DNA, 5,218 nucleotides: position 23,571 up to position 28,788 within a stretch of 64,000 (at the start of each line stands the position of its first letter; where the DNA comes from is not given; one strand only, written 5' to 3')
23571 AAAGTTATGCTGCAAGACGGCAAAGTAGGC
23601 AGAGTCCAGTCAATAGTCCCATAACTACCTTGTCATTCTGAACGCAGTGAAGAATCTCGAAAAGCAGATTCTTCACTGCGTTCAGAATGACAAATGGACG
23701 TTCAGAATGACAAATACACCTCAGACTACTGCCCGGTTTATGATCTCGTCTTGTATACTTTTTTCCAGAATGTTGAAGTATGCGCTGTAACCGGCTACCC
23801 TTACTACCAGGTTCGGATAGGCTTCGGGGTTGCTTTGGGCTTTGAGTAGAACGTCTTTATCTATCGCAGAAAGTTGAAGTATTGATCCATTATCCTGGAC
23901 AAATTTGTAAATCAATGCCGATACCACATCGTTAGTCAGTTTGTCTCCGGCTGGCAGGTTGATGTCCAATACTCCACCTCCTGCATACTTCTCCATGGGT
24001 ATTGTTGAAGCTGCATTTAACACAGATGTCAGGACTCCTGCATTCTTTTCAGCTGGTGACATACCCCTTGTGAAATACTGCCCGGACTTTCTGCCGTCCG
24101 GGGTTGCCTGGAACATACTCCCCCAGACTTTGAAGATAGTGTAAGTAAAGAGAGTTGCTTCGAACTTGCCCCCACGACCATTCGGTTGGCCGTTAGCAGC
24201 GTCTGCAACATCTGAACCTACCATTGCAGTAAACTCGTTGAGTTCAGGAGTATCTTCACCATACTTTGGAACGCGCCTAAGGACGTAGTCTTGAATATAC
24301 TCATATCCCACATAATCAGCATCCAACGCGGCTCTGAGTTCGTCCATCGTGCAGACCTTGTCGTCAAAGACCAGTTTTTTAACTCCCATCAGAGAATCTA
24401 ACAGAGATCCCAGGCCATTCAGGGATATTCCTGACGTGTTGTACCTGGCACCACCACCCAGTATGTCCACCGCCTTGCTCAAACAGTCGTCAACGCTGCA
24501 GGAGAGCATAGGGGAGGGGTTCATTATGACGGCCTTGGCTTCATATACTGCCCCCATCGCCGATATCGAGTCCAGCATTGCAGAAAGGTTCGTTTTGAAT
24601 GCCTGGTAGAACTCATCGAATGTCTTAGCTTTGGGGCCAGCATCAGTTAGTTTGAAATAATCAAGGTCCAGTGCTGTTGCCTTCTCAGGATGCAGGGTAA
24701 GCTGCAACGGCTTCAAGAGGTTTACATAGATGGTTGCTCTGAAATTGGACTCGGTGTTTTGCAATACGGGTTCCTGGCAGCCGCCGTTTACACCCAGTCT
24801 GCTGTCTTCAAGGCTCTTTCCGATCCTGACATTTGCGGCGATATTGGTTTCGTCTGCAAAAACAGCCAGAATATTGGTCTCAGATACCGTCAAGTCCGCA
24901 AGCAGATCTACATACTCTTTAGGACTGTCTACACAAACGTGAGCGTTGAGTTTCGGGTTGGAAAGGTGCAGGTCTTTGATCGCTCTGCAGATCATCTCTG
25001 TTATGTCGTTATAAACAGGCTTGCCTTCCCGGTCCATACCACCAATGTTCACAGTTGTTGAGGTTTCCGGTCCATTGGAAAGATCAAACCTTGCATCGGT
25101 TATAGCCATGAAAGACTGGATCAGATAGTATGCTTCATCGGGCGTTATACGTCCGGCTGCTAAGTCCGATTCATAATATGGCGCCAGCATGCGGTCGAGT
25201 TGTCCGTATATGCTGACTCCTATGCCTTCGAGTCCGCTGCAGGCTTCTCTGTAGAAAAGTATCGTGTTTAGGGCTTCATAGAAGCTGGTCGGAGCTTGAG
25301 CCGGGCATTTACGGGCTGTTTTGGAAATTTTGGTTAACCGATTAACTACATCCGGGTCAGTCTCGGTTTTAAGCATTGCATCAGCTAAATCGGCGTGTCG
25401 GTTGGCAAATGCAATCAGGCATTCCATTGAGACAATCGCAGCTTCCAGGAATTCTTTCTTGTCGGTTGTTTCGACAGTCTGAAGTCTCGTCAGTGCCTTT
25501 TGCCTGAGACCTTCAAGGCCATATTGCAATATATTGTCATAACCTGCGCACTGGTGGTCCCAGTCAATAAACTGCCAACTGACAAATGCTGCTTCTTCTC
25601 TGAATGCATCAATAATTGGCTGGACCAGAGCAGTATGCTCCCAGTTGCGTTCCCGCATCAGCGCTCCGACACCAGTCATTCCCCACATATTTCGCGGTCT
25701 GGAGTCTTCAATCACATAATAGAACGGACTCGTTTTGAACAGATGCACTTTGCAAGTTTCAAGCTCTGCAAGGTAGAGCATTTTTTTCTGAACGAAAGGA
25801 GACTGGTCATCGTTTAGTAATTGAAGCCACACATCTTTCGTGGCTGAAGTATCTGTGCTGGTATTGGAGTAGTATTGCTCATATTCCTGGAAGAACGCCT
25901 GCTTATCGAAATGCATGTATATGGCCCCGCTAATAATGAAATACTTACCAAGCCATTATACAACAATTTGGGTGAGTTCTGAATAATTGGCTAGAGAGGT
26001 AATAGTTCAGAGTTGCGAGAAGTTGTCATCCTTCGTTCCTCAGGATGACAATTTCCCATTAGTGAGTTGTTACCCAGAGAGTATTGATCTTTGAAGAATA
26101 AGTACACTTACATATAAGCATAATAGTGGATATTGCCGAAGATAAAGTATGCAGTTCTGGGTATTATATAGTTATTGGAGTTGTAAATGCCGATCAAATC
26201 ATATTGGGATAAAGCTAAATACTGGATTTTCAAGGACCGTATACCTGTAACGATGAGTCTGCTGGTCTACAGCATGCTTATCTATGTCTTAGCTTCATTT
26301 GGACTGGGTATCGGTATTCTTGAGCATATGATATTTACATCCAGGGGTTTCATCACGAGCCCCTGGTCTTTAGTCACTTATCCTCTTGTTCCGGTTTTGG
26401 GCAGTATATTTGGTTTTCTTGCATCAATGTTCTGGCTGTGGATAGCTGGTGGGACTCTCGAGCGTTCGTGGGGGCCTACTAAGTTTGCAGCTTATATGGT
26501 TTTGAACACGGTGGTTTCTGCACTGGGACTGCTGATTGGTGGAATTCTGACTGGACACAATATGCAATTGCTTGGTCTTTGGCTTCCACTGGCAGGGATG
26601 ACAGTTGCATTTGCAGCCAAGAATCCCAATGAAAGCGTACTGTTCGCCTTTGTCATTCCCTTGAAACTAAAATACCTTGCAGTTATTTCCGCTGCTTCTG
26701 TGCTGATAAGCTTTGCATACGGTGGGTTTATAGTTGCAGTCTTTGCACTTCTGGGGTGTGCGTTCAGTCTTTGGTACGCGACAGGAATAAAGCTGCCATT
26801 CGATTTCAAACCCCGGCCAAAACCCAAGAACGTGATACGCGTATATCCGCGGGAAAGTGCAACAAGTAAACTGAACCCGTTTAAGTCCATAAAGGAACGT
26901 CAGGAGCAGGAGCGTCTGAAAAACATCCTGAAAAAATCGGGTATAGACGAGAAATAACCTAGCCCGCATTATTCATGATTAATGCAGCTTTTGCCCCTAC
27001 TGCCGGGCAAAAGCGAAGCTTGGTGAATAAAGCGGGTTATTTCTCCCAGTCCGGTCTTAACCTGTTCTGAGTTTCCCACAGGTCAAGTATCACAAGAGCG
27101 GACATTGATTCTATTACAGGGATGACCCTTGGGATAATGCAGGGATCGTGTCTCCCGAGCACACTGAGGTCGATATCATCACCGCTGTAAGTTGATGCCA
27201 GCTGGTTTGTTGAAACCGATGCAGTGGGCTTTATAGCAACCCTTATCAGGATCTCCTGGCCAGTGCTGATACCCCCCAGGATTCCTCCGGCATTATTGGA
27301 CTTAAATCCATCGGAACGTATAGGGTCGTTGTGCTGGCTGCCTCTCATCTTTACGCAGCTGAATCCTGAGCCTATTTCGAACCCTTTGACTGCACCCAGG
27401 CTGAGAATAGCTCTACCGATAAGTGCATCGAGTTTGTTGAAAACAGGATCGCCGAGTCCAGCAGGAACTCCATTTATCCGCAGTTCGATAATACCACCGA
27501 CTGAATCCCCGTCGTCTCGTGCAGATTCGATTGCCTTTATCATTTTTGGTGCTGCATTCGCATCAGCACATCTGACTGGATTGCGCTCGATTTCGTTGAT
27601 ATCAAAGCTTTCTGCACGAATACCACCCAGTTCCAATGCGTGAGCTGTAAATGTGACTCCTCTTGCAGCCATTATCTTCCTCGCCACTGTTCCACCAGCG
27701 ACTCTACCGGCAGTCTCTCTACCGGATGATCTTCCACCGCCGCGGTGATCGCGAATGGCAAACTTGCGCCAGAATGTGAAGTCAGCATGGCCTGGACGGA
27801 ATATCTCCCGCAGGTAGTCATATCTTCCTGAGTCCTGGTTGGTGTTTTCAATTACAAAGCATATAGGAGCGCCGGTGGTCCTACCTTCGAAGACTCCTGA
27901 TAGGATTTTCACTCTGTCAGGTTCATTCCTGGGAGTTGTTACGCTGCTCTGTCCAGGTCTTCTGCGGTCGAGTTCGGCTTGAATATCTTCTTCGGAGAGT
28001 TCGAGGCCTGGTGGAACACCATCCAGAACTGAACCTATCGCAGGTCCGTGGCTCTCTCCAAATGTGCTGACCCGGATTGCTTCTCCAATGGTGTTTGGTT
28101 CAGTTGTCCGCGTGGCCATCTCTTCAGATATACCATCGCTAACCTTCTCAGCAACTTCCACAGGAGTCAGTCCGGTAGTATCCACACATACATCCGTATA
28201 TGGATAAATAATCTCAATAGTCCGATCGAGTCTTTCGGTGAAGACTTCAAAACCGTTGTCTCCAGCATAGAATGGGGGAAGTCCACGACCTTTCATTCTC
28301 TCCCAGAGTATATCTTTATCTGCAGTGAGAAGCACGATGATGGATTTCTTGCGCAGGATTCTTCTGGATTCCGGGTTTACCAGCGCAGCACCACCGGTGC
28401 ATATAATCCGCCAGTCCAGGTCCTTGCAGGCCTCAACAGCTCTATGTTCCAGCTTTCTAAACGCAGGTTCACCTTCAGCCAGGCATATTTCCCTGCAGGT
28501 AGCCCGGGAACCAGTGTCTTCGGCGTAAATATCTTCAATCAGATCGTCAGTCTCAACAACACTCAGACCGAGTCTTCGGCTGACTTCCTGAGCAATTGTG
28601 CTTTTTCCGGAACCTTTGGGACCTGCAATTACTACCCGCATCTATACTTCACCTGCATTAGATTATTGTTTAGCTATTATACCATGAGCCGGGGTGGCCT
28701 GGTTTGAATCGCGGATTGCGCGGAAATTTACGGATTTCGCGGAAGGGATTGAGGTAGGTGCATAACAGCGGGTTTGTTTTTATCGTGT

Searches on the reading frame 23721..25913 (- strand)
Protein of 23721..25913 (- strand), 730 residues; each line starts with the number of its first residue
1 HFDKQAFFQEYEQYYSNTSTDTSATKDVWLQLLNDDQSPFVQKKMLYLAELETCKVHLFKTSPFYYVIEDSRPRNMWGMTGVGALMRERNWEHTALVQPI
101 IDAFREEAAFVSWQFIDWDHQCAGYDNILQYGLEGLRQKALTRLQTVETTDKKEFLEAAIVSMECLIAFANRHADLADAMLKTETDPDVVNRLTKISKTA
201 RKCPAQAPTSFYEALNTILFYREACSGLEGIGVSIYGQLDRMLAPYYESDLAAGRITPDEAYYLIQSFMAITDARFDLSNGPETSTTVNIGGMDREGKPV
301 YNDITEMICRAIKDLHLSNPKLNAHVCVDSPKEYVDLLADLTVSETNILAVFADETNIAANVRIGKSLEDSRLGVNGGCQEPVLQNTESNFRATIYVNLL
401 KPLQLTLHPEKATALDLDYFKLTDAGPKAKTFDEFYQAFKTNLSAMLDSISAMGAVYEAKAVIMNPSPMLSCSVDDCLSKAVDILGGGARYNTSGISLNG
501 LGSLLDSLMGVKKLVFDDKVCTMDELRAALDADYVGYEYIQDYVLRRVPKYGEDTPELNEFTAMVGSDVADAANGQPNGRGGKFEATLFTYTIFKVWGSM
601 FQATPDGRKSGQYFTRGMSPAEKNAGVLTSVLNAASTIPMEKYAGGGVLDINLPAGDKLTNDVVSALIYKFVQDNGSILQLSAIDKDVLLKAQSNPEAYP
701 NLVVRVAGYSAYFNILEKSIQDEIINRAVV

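Call 46: search_protein_families(library=pfam, proteins=[window:23721-25913:-], max_evalue=0.0001)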
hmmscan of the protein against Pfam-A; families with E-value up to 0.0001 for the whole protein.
window:23721-25913:- (730 aa): 2 families
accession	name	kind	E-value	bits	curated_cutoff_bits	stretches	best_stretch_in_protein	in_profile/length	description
PF02901.20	PFL-like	-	3.1e-105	353.7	24.3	1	94-593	124-642/647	Pyruvate formate lyase-like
PF01228.26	Gly_radical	-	4e-13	50.3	22.2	1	616-714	3-106/106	Glycine radical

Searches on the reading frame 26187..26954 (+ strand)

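Call 46: search_protein_families(library=pfam, proteins=[window:26187-26954:+], max_evalue=0.0001)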
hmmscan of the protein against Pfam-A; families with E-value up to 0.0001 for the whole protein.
window:26187-26954:+ (256 aa): 1 family
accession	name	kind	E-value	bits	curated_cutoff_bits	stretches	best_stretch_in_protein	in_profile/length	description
PF08551.15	DUF1751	-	5.9e-07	30.4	22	1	56-139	5-87/99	Eukaryotic integral membrane protein (DUF1751)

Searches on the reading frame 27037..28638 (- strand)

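Call 46: search_protein_families(library=pfam, proteins=[window:27037-28638:-], max_evalue=0.0001)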
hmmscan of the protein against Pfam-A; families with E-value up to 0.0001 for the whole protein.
window:27037-28638:- (533 aa): 5 families
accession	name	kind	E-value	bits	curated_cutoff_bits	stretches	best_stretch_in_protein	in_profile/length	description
PF01264.26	Chorismate_synt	-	7.5e-131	436.1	27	1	188-520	1-325/327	Chorismate synthase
PF01202.28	SKI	-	2.8e-24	86.5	22.1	1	9-167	2-155/159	Shikimate kinase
PF13238.12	AAA_18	-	3.1e-10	41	29.4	1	2-119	1-112/128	AAA domain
PF13671.12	AAA_33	-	2.3e-07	31.6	27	1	2-46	2-46/143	AAA domain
PF13207.12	AAA_17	-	1.3e-05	25.9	27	1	6-117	2-122/136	AAA domain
